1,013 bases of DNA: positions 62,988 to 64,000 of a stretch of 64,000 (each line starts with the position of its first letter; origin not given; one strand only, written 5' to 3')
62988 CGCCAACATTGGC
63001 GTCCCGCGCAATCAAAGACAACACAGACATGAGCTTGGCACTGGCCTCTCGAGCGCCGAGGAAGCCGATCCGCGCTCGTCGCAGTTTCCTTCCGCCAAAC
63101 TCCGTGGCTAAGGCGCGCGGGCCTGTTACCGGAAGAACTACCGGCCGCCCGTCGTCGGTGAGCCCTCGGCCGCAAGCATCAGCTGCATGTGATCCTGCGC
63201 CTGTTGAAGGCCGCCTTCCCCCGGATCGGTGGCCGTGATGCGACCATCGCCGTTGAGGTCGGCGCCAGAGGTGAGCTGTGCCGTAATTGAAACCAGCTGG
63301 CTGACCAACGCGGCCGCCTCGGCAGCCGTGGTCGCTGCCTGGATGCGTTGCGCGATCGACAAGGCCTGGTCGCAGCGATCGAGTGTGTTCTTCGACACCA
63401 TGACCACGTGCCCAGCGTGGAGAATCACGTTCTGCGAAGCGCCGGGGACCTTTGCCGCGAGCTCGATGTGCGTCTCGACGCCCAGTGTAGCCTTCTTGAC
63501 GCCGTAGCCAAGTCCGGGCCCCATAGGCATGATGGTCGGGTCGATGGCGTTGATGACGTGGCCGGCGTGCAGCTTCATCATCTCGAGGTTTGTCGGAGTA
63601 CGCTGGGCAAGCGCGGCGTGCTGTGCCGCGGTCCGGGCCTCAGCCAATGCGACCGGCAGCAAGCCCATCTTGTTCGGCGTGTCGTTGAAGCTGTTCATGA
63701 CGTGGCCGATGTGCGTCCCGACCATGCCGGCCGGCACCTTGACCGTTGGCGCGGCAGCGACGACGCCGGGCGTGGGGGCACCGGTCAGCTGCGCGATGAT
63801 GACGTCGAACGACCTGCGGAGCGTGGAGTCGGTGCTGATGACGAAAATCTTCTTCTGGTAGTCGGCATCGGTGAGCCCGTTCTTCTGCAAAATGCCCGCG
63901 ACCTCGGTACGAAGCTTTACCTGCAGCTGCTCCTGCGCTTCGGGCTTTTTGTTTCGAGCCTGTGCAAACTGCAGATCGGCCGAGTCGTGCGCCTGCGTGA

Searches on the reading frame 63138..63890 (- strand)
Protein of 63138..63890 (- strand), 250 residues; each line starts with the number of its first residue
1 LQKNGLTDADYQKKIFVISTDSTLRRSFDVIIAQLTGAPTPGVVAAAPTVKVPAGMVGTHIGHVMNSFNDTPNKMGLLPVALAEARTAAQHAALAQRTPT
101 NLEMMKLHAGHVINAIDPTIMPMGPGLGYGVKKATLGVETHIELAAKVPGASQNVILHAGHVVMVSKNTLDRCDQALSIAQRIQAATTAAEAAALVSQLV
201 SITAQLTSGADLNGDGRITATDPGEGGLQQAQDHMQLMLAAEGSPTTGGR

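Call 26: search_protein_families(library=ncbifam, proteins=[window:63138-63890:-])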
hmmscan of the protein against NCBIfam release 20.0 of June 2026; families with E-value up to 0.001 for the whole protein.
window:63138-63890:- (250 aa): 0 families

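Call 54: find_homologous_proteins(query=window:63141-63890:-, max_evalue=1e-20)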
Query window:63141-63890:- (250 aa): 1407 proteins with E <= 1e-20 among 7966 candidates; the best 120 are listed.
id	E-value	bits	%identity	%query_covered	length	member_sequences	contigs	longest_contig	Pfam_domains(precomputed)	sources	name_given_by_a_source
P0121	3.6e-133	461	87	100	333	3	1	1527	-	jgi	jgi:hypothetical protein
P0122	7.1e-132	456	88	98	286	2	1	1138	-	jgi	jgi:hypothetical protein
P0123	2.4e-124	432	84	97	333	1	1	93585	-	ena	-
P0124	1.2e-113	397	76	99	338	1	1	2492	-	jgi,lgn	jgi:hypothetical protein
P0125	4.5e-112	392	75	97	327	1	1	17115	-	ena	-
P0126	9.4e-108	377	73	98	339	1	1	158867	-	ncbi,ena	-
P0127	1.1e-101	358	70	96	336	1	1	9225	-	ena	-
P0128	2.3e-101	357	70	96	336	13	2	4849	-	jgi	jgi:hypothetical protein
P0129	1.1e-100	354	69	96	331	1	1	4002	-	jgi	jgi:hypothetical protein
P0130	3.6e-97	343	64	97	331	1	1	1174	-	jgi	jgi:hypothetical protein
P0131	4.7e-97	342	68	96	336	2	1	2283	-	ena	-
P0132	1.0e-96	341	66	98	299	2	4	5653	-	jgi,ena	jgi:hypothetical protein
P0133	5.4e-96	339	64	97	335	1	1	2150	-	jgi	jgi:hypothetical protein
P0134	2.3e-95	337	65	97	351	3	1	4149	-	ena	-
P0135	1.2e-94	335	64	98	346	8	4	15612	-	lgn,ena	-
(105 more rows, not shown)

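Call 55: find_encoding_contigs(protein=P0123, flank=10000, max_places=3)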
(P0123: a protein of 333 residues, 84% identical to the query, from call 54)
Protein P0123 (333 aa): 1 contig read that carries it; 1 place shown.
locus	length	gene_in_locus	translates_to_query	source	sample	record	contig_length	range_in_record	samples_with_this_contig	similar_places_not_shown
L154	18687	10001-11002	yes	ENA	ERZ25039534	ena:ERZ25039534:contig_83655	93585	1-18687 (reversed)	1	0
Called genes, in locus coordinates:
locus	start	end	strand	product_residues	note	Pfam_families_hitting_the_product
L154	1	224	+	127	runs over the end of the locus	PF01883:FeS_assembly_P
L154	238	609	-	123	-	PF14356:DUF4403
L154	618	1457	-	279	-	PF14356:DUF4403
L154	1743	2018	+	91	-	-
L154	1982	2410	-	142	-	PF00375:SDF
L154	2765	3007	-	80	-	PF00375:SDF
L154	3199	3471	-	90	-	PF00106:adh_short, PF13561:adh_short_C2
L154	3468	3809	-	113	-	PF00106:adh_short, PF13561:adh_short_C2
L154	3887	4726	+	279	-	PF01261:AP_endonuc_2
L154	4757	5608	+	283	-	PF22847:Glyco_hydro_43_rel, PF04616:Glyco_hydro_43 (weak)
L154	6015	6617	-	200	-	-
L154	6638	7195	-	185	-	PF01035:DNA_binding_1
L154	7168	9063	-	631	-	PF01425:Amidase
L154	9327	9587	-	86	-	-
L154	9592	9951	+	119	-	PF04264:YceI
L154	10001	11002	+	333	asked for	-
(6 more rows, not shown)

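Call 56: find_encoding_contigs(protein=P0121, flank=3000, max_places=3)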
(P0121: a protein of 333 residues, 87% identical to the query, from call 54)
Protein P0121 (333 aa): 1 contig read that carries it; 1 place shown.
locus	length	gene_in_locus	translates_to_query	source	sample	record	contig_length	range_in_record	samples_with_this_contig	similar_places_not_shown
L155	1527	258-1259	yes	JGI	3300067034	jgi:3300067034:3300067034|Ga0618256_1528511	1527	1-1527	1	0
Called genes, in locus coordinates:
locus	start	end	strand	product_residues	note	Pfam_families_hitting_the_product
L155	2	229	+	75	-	?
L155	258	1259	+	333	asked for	-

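Call 81: find_encoding_contigs(protein=P0122, flank=3000, max_places=3)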
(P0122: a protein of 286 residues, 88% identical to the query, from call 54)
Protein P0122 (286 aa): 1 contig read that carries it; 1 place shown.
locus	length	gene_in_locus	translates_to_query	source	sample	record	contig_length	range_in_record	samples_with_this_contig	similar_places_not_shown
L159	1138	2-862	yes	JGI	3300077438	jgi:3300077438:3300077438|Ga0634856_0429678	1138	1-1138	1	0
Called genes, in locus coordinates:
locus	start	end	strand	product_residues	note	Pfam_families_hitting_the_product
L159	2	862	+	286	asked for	?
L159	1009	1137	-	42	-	?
